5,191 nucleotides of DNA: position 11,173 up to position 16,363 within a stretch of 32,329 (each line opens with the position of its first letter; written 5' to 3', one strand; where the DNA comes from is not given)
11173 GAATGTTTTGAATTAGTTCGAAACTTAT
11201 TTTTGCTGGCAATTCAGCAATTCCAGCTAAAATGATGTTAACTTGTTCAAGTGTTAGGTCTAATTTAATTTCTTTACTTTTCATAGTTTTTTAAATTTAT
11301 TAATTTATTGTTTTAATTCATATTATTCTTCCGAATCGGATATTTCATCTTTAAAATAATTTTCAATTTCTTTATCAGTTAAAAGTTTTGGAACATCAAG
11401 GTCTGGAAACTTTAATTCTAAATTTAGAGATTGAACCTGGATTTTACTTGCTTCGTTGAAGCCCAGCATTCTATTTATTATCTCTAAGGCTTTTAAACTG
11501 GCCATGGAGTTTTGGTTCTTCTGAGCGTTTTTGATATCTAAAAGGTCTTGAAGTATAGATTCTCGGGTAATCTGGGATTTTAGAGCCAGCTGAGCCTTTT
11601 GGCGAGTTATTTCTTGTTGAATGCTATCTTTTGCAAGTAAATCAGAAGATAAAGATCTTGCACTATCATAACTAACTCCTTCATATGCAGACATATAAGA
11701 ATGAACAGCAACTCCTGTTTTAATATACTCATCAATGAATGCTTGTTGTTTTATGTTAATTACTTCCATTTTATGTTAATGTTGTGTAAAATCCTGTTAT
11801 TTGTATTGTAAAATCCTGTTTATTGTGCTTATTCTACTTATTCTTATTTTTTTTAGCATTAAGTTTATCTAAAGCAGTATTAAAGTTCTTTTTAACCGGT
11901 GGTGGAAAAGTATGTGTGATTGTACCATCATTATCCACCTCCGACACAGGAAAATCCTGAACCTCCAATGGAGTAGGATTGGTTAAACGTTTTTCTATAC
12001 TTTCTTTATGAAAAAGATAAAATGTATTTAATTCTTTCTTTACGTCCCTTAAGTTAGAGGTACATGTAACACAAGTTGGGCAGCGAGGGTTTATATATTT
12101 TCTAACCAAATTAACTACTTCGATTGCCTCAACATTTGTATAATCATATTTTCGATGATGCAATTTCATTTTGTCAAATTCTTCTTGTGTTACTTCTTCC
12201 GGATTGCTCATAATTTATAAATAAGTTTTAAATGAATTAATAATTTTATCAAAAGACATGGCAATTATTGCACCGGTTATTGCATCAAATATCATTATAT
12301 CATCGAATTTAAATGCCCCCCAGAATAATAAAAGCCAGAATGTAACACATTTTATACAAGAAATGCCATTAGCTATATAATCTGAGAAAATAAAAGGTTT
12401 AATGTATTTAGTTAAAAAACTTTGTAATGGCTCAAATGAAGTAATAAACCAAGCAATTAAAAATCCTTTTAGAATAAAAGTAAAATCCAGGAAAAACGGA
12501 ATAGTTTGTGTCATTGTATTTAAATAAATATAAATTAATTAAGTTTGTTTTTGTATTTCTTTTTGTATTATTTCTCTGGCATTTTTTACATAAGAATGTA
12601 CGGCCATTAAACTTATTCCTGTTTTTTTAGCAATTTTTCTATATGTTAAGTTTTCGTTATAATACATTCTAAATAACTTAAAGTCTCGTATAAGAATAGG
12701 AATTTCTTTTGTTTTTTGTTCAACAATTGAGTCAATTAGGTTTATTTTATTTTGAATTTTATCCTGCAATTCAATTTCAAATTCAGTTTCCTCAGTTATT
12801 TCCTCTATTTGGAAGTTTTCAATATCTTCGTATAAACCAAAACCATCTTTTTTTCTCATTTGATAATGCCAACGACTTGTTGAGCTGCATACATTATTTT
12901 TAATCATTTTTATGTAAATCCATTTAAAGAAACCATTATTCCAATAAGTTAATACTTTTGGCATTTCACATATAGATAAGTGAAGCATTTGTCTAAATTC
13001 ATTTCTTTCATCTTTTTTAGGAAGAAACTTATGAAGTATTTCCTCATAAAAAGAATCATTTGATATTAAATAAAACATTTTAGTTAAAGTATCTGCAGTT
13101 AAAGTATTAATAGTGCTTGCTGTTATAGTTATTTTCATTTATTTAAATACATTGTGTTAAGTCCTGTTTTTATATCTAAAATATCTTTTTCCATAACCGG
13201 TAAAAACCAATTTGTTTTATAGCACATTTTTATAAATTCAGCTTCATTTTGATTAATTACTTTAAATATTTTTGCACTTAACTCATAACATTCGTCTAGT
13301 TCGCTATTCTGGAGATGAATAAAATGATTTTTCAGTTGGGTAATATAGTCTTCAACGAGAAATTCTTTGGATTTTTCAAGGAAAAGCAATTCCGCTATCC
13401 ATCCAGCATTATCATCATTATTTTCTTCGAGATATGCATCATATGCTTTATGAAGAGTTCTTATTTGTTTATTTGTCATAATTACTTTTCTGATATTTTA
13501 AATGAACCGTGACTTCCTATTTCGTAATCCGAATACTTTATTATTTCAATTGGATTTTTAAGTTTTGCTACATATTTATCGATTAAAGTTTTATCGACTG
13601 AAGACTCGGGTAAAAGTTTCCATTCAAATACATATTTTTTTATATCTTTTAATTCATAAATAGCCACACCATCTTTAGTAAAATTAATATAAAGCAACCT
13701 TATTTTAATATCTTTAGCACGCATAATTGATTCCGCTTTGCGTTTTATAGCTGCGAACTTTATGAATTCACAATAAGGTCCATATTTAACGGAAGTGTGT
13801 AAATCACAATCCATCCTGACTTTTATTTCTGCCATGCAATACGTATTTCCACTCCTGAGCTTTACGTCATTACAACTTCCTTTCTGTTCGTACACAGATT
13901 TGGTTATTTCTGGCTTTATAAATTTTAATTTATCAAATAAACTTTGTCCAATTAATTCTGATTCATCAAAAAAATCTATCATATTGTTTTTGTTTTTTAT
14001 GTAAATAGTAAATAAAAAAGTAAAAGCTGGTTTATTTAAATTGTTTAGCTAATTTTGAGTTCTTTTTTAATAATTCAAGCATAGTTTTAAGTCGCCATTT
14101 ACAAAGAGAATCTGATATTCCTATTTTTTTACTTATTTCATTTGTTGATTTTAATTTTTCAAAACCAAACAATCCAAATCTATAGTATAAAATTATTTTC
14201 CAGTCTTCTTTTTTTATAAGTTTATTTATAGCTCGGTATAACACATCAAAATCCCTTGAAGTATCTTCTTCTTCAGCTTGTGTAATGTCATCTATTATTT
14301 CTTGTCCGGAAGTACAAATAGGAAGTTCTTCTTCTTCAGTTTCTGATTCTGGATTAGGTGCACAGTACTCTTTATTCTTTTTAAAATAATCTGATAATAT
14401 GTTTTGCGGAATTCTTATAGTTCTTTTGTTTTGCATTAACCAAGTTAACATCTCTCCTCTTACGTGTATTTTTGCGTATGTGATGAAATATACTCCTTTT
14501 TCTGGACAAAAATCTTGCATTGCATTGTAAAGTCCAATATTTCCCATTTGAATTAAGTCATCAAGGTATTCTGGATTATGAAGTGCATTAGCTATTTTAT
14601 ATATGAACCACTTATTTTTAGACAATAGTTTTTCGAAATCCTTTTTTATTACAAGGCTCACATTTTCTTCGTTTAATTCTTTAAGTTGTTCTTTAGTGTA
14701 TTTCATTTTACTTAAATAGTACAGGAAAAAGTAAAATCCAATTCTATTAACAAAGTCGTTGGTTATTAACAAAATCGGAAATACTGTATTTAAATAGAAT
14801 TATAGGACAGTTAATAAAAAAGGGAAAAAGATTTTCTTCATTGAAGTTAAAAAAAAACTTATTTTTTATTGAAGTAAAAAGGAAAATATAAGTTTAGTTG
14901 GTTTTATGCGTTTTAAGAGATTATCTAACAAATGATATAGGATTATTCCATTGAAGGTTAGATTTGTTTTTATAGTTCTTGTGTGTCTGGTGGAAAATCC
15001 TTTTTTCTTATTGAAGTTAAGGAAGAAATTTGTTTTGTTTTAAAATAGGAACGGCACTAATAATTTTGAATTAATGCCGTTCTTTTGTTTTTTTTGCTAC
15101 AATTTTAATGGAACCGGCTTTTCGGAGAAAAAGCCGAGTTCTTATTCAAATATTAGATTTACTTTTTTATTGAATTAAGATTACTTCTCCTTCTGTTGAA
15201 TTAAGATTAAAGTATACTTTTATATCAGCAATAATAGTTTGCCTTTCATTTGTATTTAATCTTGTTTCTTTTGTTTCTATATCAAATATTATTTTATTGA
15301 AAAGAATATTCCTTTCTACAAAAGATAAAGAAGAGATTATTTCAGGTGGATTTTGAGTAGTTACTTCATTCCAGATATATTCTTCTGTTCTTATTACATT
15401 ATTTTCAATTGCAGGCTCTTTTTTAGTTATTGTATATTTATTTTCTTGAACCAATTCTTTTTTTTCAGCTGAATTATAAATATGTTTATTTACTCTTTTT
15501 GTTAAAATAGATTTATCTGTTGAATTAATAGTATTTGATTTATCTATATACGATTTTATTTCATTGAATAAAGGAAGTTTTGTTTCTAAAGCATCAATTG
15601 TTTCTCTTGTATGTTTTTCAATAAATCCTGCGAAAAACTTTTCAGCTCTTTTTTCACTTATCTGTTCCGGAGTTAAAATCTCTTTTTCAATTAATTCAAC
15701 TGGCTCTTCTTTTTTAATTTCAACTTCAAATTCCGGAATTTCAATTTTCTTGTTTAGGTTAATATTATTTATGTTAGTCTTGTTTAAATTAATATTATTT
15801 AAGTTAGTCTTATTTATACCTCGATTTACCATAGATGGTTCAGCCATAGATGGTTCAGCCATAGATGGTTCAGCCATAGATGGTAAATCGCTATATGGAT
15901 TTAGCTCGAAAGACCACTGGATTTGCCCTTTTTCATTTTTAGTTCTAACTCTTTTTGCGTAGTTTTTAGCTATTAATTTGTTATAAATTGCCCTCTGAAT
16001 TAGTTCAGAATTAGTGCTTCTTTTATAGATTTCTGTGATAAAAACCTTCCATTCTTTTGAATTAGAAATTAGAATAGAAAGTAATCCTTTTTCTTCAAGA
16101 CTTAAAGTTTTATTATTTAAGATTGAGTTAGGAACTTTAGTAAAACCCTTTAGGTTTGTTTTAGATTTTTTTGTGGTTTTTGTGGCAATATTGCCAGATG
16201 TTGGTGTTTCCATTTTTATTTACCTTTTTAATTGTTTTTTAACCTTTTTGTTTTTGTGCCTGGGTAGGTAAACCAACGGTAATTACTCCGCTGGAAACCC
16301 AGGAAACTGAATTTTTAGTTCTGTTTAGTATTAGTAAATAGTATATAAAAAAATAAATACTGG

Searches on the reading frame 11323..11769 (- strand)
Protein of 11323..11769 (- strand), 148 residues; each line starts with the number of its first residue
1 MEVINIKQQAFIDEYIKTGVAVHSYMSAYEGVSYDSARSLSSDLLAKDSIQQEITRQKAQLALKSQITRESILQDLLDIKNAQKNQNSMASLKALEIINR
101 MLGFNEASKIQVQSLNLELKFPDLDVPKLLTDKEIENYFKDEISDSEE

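Call 9: search_protein_families(library=phrogs, proteins=[window:11323-11769:-], max_evalue=0.01)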
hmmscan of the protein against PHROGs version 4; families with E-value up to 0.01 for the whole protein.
window:11323-11769:- (148 aa): 3 families
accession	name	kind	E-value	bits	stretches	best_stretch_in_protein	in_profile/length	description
phrog_51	-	head and packaging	5.4e-15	56.8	1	3-105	88-214/261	terminase small subunit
phrog_2606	-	head and packaging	3.8e-09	37.3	1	5-82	90-166/310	terminase small subunit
phrog_17390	-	unknown function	4e-05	24.4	1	7-62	6-59/69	-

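Call 10: search_protein_families(library=pfam, proteins=[window:11323-11769:-], max_evalue=0.01)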
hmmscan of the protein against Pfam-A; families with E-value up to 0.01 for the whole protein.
window:11323-11769:- (148 aa): 1 family
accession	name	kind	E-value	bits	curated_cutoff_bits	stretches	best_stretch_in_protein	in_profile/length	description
PF03592.21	Terminase_2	-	4.3e-16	60.3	26.1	1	6-89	3-84/141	Terminase small subunit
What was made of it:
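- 11323..11769 (-): terS (PF03592), given for context. calls 9, 10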

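Call 102: find_encoding_contigs(protein=window:11323-11769:-, flank=3000, max_places=10)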
Protein window:11323-11769:- (148 aa): 22 contigs read that carry it; 4 places shown.
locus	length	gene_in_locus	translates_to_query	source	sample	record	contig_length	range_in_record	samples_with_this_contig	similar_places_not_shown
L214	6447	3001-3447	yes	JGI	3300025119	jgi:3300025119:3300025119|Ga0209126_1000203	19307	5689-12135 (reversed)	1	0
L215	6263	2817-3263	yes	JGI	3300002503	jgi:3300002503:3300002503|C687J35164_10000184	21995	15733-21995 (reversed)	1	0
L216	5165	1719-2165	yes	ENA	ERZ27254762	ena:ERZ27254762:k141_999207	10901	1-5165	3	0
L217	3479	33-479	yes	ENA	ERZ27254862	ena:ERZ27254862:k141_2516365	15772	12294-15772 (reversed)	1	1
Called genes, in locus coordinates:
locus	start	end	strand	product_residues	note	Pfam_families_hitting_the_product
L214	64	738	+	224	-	PF04542:Sigma70_r2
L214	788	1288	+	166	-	-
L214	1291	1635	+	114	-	-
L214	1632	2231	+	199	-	PF08281:Sigma70_r4_2 (weak), PF04545:Sigma70_r4 (weak)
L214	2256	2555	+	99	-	-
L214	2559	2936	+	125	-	-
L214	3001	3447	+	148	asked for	PF03592:Terminase_2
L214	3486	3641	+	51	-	-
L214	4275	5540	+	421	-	PF05876:GpA_ATPase (weak), PF04466:Terminase_3, PF03237:Terminase_6N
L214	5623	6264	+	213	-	-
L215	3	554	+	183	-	?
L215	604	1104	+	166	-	-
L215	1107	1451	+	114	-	-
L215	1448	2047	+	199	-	PF08281:Sigma70_r4_2 (weak), PF04545:Sigma70_r4 (weak)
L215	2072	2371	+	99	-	-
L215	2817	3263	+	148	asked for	PF03592:Terminase_2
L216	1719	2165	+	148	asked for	PF03592:Terminase_2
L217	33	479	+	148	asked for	PF03592:Terminase_2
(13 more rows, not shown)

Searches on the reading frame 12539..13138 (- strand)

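Call 9: search_protein_families(library=phrogs, proteins=[window:12539-13138:-], max_evalue=0.01)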
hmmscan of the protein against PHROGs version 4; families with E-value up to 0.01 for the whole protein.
window:12539-13138:- (199 aa): 7 families
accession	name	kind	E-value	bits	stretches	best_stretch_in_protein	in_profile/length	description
phrog_36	-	transcription regulation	4.1e-05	24.3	1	76-195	77-183/220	transcriptional regulator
phrog_1190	-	transcription regulation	6.1e-05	23.9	1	152-198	116-162/167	RNA polymerase sigma factor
phrog_1740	-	transcription regulation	0.00022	20.9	1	113-197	144-218/567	RNA polymerase sigma factor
phrog_79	-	transcription regulation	0.00034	21.4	1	152-192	94-134/156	anti-termination protein Q-like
phrog_645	-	DNA, RNA and nucleotide metabolism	0.0035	18.5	1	150-194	25-69/196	Rnase E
phrog_7545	-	DNA, RNA and nucleotide metabolism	0.0048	18.1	1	154-187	9-42/160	HNH endonuclease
phrog_14993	-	unknown function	0.0094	17.1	0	4-50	8-54/92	-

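Call 10: search_protein_families(library=pfam, proteins=[window:12539-13138:-], max_evalue=0.01)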
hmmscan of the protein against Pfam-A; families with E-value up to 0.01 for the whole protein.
window:12539-13138:- (199 aa): 5 families
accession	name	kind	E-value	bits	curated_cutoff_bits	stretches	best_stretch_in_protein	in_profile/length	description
PF08281.18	Sigma70_r4_2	-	7.2e-07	29.2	25.7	1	152-189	15-52/54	Sigma-70, region 4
PF04545.22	Sigma70_r4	-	5.4e-06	26.3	24.1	1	155-189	12-46/50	Sigma-70, region 4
PF13412.12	HTH_24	-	0.00012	22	21.9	1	161-186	15-40/48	Winged helix-turn-helix DNA-binding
PF05732.17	RepL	-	0.00026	21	20.3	1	106-188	23-100/164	Firmicute plasmid replication protein (RepL)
PF02001.22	DUF134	-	0.0067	17.4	27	0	140-193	27-80/98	Protein of unknown function DUF134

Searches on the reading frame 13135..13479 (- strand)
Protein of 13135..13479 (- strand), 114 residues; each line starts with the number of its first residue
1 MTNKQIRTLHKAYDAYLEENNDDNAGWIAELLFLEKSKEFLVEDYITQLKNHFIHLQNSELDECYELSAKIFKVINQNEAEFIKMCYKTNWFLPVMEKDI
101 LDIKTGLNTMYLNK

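Call 19: search_protein_families(library=phrogs, proteins=[window:13135-13479:-], max_evalue=0.001)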
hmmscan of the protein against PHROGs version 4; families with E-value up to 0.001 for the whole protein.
window:13135-13479:- (114 aa): 0 families

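Call 69: search_protein_families(library=pfam, proteins=[window:13135-13479:-], max_evalue=0.05)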
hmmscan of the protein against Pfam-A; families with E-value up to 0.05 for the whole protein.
window:13135-13479:- (114 aa): 2 families
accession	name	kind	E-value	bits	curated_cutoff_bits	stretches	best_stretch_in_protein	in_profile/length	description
PF24487.1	NDC80_loop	-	0.04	14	27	0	3-48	128-173/233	Kinetochore protein NDC80 loop region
PF06148.17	COG2_N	-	0.044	14.3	24.3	0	37-85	10-60/75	COG2 N-terminal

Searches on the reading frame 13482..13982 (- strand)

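Call 19: search_protein_families(library=phrogs, proteins=[window:13482-13982:-], max_evalue=0.001)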
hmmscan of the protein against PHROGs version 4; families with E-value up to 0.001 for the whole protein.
window:13482-13982:- (166 aa): 1 family
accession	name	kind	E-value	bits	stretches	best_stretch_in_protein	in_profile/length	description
phrog_7864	-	unknown function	0.00038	21.2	1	84-141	44-102/242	-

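Call 69: search_protein_families(library=pfam, proteins=[window:13482-13982:-], max_evalue=0.05)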
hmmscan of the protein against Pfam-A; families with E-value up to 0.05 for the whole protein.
window:13482-13982:- (166 aa): 0 families

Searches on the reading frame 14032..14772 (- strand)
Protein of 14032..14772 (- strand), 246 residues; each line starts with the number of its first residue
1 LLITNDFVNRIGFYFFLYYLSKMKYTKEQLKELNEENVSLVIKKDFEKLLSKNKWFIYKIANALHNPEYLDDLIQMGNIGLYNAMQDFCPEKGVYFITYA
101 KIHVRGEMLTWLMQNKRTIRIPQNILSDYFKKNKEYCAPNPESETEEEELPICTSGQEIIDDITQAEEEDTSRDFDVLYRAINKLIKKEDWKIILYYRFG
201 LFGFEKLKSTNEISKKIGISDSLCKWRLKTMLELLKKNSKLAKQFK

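Call 19: search_protein_families(library=phrogs, proteins=[window:14032-14772:-], max_evalue=0.001)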
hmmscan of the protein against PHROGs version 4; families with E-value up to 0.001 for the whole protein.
window:14032-14772:- (246 aa): 1 family
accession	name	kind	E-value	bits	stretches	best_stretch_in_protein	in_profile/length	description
phrog_351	-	transcription regulation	9.2e-23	81.8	1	30-238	482-725/928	RNA polymerase sigma factor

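Call 66: search_dna_similar(query=window:14032-14772:-, collection=phages, mode=protein, max_rows=12, max_evalue=0.001)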
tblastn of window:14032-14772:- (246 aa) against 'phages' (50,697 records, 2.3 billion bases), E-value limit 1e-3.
Records with a match: 78; places in all: 78; records where one place covers at least 80% of the query: 3.
Best place of each record, by identity: <60% 78.
By first word of the organism name: Bacillus 45; Bacteriophage 20; Prevotella 6; Cylindrospermopsis 2; Microcystis 1; Salmonella 1; Synechococcus 1; Vibrio 1; uncultured 1.
By host as written in the record: - 24; Bacillus cereus 9; Bacillus subtilis BEST7003 7; Prevotella sp. 6; Bacillus subtilis KACC 17797 3; Bacillus subtilis 3; Priestia megaterium 2; Bacillus cereus BtB2-4 2; and 16 more.
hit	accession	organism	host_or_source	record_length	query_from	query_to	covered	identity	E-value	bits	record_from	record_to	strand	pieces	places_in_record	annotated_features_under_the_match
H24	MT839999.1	Bacteriophage sp.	human fecal samples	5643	12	240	93%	26.7%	5e-5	50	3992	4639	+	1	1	record has no annotation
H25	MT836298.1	Bacteriophage sp.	human fecal samples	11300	12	222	86%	26.2%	2e-5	51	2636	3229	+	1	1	record has no annotation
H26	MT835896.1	Bacteriophage sp.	human fecal samples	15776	48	237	77%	28.8%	5e-4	47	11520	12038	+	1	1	record has no annotation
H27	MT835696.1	Bacteriophage sp.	human fecal samples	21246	48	237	77%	27.6%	7e-6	52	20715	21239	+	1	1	record has no annotation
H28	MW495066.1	Microcystis phage MaAM05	Microcystis sp. SG03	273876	47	240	79%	26.6%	9e-9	61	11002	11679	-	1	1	fliA: RNA polymerase sigma factor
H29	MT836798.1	Bacteriophage sp.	human fecal samples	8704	49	237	77%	26.8%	6e-4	46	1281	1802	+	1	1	record has no annotation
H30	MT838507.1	Bacteriophage sp.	human fecal samples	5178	36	222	76%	26.7%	5e-6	53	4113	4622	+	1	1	record has no annotation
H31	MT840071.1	Bacteriophage sp.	human fecal samples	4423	17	222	84%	23.5%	2e-4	48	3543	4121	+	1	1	record has no annotation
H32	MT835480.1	Bacteriophage sp.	human fecal samples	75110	71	237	68%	28.8%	1e-5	52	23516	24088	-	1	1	record has no annotation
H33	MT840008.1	Bacteriophage sp.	human fecal samples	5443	68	236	69%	28.4%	1e-6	54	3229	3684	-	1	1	record has no annotation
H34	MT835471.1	Bacteriophage sp.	human fecal samples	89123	70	237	68%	28.6%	9e-5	49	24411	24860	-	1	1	record has no annotation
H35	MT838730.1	Bacteriophage sp.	human fecal samples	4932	71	236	67%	27.8%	9e-5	49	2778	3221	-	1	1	record has no annotation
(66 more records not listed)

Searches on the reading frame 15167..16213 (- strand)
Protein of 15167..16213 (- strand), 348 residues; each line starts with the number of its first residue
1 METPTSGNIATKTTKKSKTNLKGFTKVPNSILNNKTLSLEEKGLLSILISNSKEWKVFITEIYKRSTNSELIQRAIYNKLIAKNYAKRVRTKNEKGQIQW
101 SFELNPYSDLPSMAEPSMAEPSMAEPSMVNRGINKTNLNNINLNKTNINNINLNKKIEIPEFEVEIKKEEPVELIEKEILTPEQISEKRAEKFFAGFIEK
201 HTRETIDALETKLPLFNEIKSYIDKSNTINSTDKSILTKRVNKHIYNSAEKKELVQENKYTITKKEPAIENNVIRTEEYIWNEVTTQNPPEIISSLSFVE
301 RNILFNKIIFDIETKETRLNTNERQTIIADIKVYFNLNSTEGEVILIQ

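Call 19: search_protein_families(library=phrogs, proteins=[window:15167-16213:-], max_evalue=0.001)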
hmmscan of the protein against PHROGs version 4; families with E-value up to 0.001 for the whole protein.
window:15167-16213:- (348 aa): 7 families
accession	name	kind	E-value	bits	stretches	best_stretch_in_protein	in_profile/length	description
phrog_1456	-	DNA, RNA and nucleotide metabolism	1.5e-09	38.4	1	22-101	11-90/365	DNA binding protein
phrog_4707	-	DNA, RNA and nucleotide metabolism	3.1e-09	37.8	1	19-102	12-96/409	replication initiation protein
phrog_11718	-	unknown function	2.2e-08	35.3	1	24-107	12-96/105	-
phrog_23842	-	unknown function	1.3e-06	28.9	1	22-98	23-99/317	-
phrog_27492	-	unknown function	1.4e-06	29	1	22-101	22-101/304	-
phrog_37920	-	DNA, RNA and nucleotide metabolism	0.00089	19.5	0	23-101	11-89/245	HTH DNA binding protein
phrog_22134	-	unknown function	0.00093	20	0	27-155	2-133/262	-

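Call 69: search_protein_families(library=pfam, proteins=[window:15167-16213:-], max_evalue=0.05)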
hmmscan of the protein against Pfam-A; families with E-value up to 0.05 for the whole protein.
window:15167-16213:- (348 aa): 0 families
